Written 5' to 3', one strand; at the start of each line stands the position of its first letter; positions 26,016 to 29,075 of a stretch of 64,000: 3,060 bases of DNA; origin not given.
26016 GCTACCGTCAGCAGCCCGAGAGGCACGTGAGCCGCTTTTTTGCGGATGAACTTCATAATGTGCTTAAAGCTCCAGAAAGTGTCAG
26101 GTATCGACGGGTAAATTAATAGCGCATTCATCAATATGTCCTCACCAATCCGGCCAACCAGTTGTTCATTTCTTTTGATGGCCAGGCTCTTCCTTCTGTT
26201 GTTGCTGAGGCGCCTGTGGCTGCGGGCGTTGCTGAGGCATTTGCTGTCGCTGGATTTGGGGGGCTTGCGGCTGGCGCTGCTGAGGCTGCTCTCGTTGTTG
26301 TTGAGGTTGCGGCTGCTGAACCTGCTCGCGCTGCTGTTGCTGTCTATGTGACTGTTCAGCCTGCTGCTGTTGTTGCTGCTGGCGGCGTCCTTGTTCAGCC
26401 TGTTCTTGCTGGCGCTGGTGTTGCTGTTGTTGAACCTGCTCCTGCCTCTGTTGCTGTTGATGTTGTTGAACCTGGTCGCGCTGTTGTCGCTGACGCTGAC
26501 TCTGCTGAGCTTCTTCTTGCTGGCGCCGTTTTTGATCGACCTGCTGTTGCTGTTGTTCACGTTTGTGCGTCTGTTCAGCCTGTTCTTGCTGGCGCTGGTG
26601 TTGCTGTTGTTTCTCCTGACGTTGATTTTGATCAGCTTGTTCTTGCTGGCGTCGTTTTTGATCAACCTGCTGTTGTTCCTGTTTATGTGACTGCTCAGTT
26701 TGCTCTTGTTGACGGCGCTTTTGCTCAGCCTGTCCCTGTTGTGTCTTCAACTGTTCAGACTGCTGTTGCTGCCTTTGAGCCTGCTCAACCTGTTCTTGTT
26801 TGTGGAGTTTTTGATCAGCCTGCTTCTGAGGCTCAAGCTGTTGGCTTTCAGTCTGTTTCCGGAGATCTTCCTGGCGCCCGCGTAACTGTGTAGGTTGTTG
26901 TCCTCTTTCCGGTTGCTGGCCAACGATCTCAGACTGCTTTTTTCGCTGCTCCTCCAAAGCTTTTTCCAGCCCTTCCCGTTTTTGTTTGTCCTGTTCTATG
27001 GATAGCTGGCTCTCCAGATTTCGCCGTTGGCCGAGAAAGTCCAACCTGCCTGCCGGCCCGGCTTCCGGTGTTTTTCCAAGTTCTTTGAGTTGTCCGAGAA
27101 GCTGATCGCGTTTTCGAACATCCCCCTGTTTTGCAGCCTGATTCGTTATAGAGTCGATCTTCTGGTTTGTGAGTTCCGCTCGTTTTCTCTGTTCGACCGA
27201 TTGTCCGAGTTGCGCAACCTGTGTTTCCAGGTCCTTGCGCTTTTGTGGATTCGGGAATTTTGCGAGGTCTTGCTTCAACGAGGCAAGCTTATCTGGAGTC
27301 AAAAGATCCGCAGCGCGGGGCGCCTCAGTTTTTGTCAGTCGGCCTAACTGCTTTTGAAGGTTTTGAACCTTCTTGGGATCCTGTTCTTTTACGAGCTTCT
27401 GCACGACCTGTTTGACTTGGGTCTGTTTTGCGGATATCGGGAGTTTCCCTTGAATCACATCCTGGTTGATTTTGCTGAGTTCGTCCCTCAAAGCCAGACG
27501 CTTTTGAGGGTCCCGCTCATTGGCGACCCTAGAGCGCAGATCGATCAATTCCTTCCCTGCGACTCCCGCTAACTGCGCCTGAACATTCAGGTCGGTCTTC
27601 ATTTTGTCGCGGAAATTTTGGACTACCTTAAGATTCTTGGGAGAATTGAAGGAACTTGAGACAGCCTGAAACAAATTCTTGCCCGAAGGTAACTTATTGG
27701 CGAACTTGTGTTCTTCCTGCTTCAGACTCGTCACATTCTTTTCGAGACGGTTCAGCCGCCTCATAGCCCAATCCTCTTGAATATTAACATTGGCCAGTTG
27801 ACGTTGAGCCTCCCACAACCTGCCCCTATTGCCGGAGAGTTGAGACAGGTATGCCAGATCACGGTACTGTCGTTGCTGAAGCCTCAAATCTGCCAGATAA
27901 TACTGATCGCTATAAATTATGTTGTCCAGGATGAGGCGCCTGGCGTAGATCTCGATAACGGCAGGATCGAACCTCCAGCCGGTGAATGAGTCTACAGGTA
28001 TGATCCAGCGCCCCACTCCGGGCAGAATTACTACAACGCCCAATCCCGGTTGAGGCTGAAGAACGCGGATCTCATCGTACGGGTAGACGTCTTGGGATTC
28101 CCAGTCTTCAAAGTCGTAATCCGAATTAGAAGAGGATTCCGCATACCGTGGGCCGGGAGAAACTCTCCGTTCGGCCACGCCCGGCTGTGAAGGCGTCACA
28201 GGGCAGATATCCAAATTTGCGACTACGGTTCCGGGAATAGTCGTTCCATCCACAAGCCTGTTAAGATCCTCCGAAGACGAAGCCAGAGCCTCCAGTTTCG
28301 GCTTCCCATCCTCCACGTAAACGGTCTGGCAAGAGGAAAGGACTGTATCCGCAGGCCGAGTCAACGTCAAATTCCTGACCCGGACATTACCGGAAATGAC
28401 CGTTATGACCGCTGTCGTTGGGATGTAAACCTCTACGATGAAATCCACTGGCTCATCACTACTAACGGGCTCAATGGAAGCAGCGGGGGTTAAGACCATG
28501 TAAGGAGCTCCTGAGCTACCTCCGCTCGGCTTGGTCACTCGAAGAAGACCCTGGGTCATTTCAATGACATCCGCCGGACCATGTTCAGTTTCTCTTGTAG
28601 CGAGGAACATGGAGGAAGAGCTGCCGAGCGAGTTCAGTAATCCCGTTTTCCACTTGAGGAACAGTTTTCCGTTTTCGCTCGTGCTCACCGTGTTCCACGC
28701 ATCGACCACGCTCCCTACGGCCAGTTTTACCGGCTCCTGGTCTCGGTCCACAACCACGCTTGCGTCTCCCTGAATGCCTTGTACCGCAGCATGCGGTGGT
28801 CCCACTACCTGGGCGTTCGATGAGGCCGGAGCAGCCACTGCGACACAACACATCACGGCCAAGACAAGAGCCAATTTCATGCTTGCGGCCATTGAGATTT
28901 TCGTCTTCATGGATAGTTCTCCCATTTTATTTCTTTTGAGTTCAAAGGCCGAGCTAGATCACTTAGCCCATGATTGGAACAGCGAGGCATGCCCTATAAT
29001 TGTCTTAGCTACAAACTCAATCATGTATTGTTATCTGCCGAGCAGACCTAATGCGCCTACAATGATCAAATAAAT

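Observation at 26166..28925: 919 aa secreted protein with a Gln/Glu/Arg-rich tandem-repeat tail encoded by six-frame-open CAG/CTG-like DNA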

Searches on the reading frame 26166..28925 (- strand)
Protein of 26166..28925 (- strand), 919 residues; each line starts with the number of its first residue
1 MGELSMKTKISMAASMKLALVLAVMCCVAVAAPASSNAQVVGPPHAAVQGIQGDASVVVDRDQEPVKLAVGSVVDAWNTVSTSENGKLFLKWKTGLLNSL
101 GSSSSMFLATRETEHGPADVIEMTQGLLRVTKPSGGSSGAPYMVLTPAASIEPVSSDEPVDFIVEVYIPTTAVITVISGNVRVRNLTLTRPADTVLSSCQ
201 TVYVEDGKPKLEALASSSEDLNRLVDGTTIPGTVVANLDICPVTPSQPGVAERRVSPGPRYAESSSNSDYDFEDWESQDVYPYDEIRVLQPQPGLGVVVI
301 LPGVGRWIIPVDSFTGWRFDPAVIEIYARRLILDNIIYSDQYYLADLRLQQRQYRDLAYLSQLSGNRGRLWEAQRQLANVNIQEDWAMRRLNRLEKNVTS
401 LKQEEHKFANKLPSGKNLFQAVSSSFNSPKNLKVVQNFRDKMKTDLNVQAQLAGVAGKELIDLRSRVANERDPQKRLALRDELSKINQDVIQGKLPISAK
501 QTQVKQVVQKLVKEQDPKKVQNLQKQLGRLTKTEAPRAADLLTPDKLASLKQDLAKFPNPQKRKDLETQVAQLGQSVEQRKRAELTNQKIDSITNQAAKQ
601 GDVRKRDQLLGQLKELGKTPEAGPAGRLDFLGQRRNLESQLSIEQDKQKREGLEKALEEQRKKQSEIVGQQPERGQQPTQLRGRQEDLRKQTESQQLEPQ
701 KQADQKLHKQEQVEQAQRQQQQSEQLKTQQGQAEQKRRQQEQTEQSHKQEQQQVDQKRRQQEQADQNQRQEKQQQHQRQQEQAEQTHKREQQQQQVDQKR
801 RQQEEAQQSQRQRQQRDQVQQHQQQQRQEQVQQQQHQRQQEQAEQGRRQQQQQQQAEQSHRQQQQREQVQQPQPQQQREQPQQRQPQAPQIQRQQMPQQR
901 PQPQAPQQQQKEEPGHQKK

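Call 4: search_protein_families(library=pfam, proteins=[window:26166-28925:-], max_evalue=1)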
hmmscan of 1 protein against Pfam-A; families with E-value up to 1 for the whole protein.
window:26166-28925:- (919 aa): 0 families
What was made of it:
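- On FecR domain (Pfam PF04773) - domain-level membership: The query itself has no hit at E<=1 (call 4).
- On FecR-type anti-sigma factor / cell-surface signalling regulator: No Pfam domain is found there (call 4).
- Closest known: FecR/PupR-type periplasmic domains. Different: The window protein itself does not reach Pfam significance even at E<=1 (call 4).
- Closest known: TolA and TonB. Different: No Pfam TolA or TonB hit was found (call 4).
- No Pfam hit to any anti-sigma N-domain (call 4).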

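Call 5: search_protein_families(library=ncbifam, proteins=[window:26166-28925:-], max_evalue=1)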
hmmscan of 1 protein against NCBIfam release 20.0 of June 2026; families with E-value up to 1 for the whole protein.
window:26166-28925:- (919 aa): 0 families
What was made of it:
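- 26916..28088 (-): Conserved body (residues 280-670): a small beta unit (E270-309, including the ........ and GW.FDP motifs), a long helical hairpin (H321-364 / H367-409) and further helices. No known family matches it. No Pfam or NCBIfam hit (calls 4, 5).
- On LEA / hydrophilin: No Pfam or NCBIfam hit at E<=1 (calls 4, 5).
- Closest known: Group 3 LEA proteins / hydrophilins. Different: No sequence-family match (calls 4, 5).
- No LEA or hydrophilin family hit at E<=1 (calls 4, 5).
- Tried and rejected: Pfam and NCBIfam on the whole protein gave nothing at E<=1 (calls 4, 5).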

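Call 8: find_homologous_proteins(query=window:26166-28925:-, max_evalue=0.001)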
Query window:26166-28925:- (919 aa): 47 proteins with E <= 0.001 among 8000 candidates.
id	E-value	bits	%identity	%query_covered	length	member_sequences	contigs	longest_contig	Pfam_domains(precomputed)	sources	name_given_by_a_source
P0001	0.0e+0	1655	89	87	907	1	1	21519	-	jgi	jgi:hypothetical protein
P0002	0.0e+0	1618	89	86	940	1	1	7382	-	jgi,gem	-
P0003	0.0e+0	1591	93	87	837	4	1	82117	-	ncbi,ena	-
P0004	0.0e+0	1405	79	88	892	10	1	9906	-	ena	-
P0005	0.0e+0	1388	79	86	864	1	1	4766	-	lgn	-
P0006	0.0e+0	1371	81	82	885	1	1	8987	-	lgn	-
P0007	0.0e+0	1344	79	82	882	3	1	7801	-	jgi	jgi:hypothetical protein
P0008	0.0e+0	1331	78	82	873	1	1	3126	-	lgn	-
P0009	0.0e+0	1305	79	82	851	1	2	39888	-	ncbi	ncbi:MAG: hypothetical protein ACLQT6_00700 [Desulfomonilaceae bacterium]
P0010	0.0e+0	1260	71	89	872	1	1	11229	-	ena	-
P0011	0.0e+0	1258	69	93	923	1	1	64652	-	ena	-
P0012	0.0e+0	1232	68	89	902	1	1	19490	-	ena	-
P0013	0.0e+0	1224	68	80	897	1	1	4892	-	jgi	jgi:hypothetical protein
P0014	0.0e+0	1193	68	82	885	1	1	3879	-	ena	-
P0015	0.0e+0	1181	68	82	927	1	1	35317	-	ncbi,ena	-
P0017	0.0e+0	1145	68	78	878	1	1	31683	-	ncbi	-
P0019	0.0e+0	1115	65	88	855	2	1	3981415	-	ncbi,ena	-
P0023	2.4e-295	1000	63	83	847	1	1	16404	-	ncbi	-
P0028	9.6e-239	813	48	97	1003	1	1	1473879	-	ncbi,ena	-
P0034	3.6e-180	619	41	89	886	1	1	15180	-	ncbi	-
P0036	3.1e-177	610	40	90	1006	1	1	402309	-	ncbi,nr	ncbi:MAG: hypothetical protein HY913_05430 [Desulfomonile tiedjei]|nr:hypothetical protein [Desulfom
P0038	8.9e-175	602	39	89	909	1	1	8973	-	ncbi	-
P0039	7.2e-168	579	43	90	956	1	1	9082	-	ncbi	-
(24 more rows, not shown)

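Call 19: find_encoding_contigs(protein=P0036, flank=10000, max_places=2)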
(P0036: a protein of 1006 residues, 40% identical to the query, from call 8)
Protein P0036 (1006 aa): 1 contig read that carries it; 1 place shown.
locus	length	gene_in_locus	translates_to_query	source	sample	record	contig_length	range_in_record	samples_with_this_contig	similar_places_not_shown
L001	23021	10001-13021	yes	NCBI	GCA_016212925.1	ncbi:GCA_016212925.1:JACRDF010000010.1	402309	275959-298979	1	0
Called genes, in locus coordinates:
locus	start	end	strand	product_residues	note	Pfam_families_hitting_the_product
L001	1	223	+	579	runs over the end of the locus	-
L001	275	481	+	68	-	-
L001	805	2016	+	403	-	PF00909:Ammonium_transp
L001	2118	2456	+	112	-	PF00543:P-II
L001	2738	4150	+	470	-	PF03951:Gln-synt_N, PF00120:Gln-synt_C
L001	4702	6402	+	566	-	PF00795:CN_hydrolase, PF02540:NAD_synthase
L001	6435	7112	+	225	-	PF00117:GATase, PF07722:Peptidase_C26 (faint)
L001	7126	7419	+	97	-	-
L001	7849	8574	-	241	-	PF00156:Pribosyltran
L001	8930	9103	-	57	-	-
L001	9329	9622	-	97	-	-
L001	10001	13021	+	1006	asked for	-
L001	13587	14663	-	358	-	PF16822:ALGX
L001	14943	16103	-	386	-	PF04295:GD_AH_second, PF20629:GD_AH_C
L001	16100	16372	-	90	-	PF08666:SAF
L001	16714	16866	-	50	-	-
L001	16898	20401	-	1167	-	PF00004:AAA, PF22667:Lon_lid, PF05362:Lon_C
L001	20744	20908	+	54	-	-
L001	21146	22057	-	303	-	-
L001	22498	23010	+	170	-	PF01257:2Fe-2S_thioredx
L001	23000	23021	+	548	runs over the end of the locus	PF01257:2Fe-2S_thioredx, PF01512:Complex1_51K, PF10531:SLBB (weak), PF10589:NADH_4Fe-4S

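Call 20: find_encoding_contigs(protein=P0028, flank=10000, max_places=2)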
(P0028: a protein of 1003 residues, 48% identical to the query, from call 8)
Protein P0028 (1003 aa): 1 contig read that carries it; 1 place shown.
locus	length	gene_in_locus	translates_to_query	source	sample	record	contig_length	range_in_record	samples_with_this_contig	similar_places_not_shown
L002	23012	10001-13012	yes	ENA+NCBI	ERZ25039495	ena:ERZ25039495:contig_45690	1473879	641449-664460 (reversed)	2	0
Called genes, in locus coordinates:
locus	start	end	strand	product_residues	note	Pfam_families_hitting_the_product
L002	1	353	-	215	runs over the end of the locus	PF00903:Glyoxalase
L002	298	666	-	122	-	PF00903:Glyoxalase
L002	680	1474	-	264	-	PF12740:PETase (weak), PF01738:DLH, PF12146:Hydrolase_4 (faint), PF02230:Abhydrolase_2 (weak), PF00326:Peptidase_S9 (weak)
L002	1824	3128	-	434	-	PF06144:DNA_pol3_delta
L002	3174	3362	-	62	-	PF02416:TatA_B_E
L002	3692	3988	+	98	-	-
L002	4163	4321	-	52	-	-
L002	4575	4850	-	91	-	PF00216:Bac_DNA_binding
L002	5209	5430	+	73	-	-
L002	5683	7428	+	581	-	PF00581:Rhodanese, PF02683:DsbD_TM, PF13386:DsbD_2 (weak), PF03190:Thioredox_DsbH, PF00085:Thioredoxin, PF13098:Thioredoxin_2, PF13899:Thioredoxin_7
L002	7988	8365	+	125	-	PF00072:Response_reg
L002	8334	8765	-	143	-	-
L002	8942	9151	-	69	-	-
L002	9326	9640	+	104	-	-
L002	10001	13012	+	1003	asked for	-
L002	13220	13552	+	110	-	-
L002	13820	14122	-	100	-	-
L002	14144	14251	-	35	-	-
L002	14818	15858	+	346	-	PF13528:Glyco_trans_1_3, PF04101:Glyco_tran_28_C (weak)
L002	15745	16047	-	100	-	-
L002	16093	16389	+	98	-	-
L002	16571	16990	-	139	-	-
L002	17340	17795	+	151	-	-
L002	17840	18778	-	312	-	PF13474:SnoaL_3 (weak), PF14534:DUF4440, PF12680:SnoaL_2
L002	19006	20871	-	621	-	PF00924:MS_channel_2nd, PF21082:MS_channel_3rd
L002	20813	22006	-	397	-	PF00672:HAMP (weak), PF00015:MCPsignal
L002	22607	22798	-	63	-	-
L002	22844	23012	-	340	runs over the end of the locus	PF04055:Radical_SAM, PF13186:SPASM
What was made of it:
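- Context is not conserved in distant family members (calls 19, 20). Distant family members have no such neighbour (calls 19, 20).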

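Call 21: find_encoding_contigs(protein=P0019, flank=10000, max_places=2)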
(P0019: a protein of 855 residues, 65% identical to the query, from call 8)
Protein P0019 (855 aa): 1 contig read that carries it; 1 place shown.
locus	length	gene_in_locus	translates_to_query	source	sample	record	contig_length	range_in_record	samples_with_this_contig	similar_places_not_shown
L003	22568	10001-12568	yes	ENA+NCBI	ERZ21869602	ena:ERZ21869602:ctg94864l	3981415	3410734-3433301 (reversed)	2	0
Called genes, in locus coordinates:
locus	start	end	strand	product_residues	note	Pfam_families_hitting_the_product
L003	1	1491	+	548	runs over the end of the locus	PF00342:PGI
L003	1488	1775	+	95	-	-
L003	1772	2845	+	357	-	PF02878:PGM_PMM_I, PF02879:PGM_PMM_II (faint)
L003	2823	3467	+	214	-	PF02880:PGM_PMM_III, PF00408:PGM_PMM_IV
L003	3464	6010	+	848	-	PF11897:DUF3417, PF00343:Phosphorylase, PF28476:GlgP_C (weak)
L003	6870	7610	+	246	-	-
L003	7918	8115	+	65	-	PF05532:CsbD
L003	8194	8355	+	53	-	-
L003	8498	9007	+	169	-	PF05239:PRC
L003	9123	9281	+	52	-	PF05532:CsbD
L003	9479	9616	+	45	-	PF11295:DUF3096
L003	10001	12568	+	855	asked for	-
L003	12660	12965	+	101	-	-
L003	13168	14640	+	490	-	PF02310:B12-binding, PF04055:Radical_SAM, PF13282:DUF4070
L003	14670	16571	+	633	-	PF02922:CBM_48 (weak), PF00128:Alpha-amylase, PF11941:DUF3459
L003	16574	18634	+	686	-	PF12439:GDE_N, PF06202:GDE_C, PF22422:MGH1-like_GH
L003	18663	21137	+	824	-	PF03065:Glyco_hydro_57, PF12055:DUF3536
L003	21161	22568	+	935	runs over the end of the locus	PF00128:Alpha-amylase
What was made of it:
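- On FecR-type anti-sigma factor / cell-surface signalling regulator: No such genes appear in L001-L003 (calls 19-21).
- In L003 the two genes are about 600 nt apart with another ORF between them (call 21).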

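Call 48: predict_structure(alignment_id=A3)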
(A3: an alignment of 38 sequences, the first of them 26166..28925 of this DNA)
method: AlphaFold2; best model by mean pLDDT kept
length: 919 residues; sequences in the alignment: 38
mean_pLDDT: 76.2   pTM: 0.68
mean pLDDT of the five models: 76.2, 74.0, 73.5, 73.0, 72.8
residues with pLDDT >= 90: 294; 70-90: 346; 50-70: 128; < 50: 151
segments of 3 or more residues with pLDDT < 50: 1-12, 31-40, 248-267, 671-704, 766-784, 865-873, 875-880, 882-919
pLDDT, mean of each block of 10 residues (from residue 1): 40 61 70 41 85 90 82 92 94 93 93 85 96 79 96 93 97 97 95 95 93 92 94 90 61 43 49 65 81 88 90 75 91 90 91 93 94 92 90 89 87 76 85 88 88 90 94 89 90 88 90 84 89 59 91 92 92 91 88 86 85 78 69 83 83 86 71 41 41 37 52 72 68 54 58 69 53 43 51 68 75 79 72 70 75 72 50 37 40 38 37 38
secondary structure, 60 per line:
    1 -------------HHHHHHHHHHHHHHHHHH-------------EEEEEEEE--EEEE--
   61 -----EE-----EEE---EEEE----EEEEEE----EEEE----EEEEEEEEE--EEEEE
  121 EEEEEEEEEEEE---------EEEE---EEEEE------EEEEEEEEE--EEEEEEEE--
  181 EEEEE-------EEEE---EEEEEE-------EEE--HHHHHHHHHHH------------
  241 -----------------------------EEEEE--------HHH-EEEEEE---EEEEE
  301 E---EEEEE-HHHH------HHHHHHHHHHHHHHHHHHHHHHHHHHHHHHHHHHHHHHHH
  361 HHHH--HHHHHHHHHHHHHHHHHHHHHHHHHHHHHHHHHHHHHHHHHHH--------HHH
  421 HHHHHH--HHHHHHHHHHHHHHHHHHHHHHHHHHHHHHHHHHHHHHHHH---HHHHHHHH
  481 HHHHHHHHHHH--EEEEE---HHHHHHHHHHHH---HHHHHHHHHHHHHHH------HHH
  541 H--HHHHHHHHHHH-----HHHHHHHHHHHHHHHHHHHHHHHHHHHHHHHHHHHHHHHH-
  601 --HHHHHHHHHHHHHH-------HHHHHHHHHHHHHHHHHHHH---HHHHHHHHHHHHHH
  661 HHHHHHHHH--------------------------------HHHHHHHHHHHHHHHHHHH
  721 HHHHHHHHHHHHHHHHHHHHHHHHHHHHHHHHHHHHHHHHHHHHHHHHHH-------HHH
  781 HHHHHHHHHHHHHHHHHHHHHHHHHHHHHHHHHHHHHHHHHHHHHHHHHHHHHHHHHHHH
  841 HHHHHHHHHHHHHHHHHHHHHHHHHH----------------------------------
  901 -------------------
elements in order (helices of 4 or more, strands of 3 or more residues): H14-31 E45-52 E55-58 E73-75 E79-82 E87-92 E97-100 E105-113 E116-132 E142-145 E149-153 E160-168 E171-178 E181-185 E193-196 E200-205 E213-215 H218-228 E270-274 E287-292 E296-301 E305-309 H311-314 H321-364 H367-409 H418-426 H429-469 H473-491 E494-498 H502-513 H517-531 H538-541 H544-554 H560-599 H603-616 H624-643 H647-669 H702-770 H778-866
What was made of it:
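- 28089..28202 (-): Pro/Ser-rich linker of variable length (residues 242-279). pLDDT below 50 over 248-267 (call 48).
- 26916..28088 (-): AF2 pLDDT 85-94 (call 48).
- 26823..26915 (-): Disordered hinge (residues 671-701). pLDDT below 50 over 671-704 (call 48).
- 26328..26822 (-): Gln-rich polar tail (residues 702-866), built from degenerate ~10-aa units of the type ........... It is predicted helical at low to medium confidence. This is the region where relatives differ by in-frame indels. Call 48 (H702-770 and H778-866, pLDDT 50-79).
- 26169..26327 (-): Pro/Gln-rich disordered end (residues 867-919), with the family's acidic-then-basic C-terminus ............. pLDDT below 50 (call 48).
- AF2 gives pLDDT 76 and pTM 0.68, with the head at 85-97 (call 48). 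If helical, the 165-residue tail would be about 25 nm long (1.5 A per residue; my arithmetic from call 48).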

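Call 50: fold_search(model_id=the predicted structure, library=pdb)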
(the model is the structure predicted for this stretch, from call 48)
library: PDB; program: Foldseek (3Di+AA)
matches with E <= 10: 278; with E <= 0.001: 4
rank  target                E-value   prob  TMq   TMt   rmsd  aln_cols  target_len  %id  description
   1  6ovk_R                5.8e-06  1.00  0.13  0.54   2.5       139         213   16  Crystal Structure of the Pseudomonas capeferrum Anti-sigma Regulator PupR C-terminal Cell-surface Signaling Domain in  (released 2020-03-04)
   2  4m0n                  1.0e-05  1.00  0.14  0.55   3.4       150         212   16  Crystal structure of a putative anti-sigma factor (BDI_1681) from Parabacteroides distasonis ATCC 8503 at 1.65 A resolut (released 2013-10-16)
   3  4m0h_B                1.4e-05  1.00  0.14  0.54   3.4       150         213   16  Crystal structure of a putative anti-sigma factor (BDI_1681) from Parabacteroides distasonis ATCC 8503 at 2.50 A resol (released 2013-10-16)
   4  4m0h_A                2.3e-05  1.00  0.14  0.54   3.4       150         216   16  Crystal structure of a putative anti-sigma factor (BDI_1681) from Parabacteroides distasonis ATCC 8503 at 2.50 A resol (released 2013-10-16)
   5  7cbc_B                8.6e-02  0.41  0.11  0.23  25.7       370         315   14  Crystal structure of a de novo designed switch protein caging a hemagglutinin binder (released 2020-12-23)
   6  5ix9_MODEL_1_A        2.7e-01  1.00  0.07  0.73   2.3        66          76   18  Cell surface anchoring domain (released 2017-06-28)
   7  9e9r                  2.7e-01  0.02  0.05  0.02  63.8       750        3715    8  The Structure of ApoB100 from Human Low-Density Lipoprotein (released 2024-12-18)
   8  6vbu_2                3.4e-01  0.04  0.07  0.09  30.3       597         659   10  Structure of the bovine BBSome complex (released 2020-01-29)
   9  9kux_R                3.7e-01  0.20  0.12  0.25  12.9       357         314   11  Cryo-EM structure of dimeric APJR and one Beta-arrestin complex with small molecules (released 2025-09-17)
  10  8a3t_Q                3.7e-01  0.07  0.09  0.12  33.2       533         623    8  S. cerevisiae APC/C-Cdh1 complex (released 2022-08-31)
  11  9lx4_A                4.1e-01  0.08  0.05  0.19  14.3       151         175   14  Crystal structure of the de novo designed protein ZZ4 (released 2025-06-04)
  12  7cbc_A                4.7e-01  0.12  0.09  0.18  25.2       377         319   14  Crystal structure of a de novo designed switch protein caging a hemagglutinin binder (released 2020-12-23)
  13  9qx5                  4.7e-01  0.04  0.09  0.07  31.0       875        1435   10  Cryo-EM structure of the C. elegans UBR4/KCMF1 complex (side focused refinement) (released 2025-09-03)
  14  5dac_B                4.9e-01  0.21  0.09  0.17  27.6       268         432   11  ATP-gamma-S bound Rad50 from Chaetomium thermophilum in complex with DNA (released 2016-03-02)
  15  2ntk_A                5.2e-01  0.09  0.06  0.18  13.9       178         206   11  Crystal structure of PurO/IMP from Methanothermobacter thermoautotrophicus (released 2007-04-24)
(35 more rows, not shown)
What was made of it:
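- Tried and rejected: Foldseek of the full model against the PDB matched nothing for residues 280-919 beyond generic helical proteins (call 50).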

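Call 54: search_solved_structures(query=A3, max_evalue=1)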
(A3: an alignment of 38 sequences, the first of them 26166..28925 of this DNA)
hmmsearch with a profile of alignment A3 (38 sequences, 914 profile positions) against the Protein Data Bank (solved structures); distinct sequences matched with E-value up to 1: 10.
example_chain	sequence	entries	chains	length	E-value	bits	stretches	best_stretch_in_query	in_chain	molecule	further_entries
3jqh_A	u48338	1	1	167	0.027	15.5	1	511-655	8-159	C-type lectin domain family 4 member M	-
5wyj_3E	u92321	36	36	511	0.028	15.4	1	641-763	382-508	Nucleolar protein 58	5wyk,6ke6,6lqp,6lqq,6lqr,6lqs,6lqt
5wlc_SB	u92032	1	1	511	0.031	15.3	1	641-763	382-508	Nop58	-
6nd4_b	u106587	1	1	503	0.039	14.9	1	641-763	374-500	Nop58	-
5xau_C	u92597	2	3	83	0.076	14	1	533-596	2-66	Laminin subunit gamma-1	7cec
5yfp_A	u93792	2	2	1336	0.23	12.4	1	713-847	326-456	Exocyst complex component SEC3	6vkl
9fkd_B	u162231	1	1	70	0.23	12.4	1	576-628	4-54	De novo designed DBPro1156_2 binder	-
6yej_A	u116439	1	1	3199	0.35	11.8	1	808-906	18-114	Huntingtin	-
8dei_A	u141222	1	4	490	0.45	11.4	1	638-725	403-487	Maltodextrin-binding protein,Chromatin assembly factor 1 subunit p90 fusion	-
4wik_A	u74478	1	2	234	0.47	11.4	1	687-810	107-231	Splicing factor, proline- and glutamine-rich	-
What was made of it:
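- Tried and rejected: A PDB profile search with the 38-sequence alignment gave only chance-level low-complexity hits such as Nop58, huntingtin and SFPQ, at E>=0.027 (call 54).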
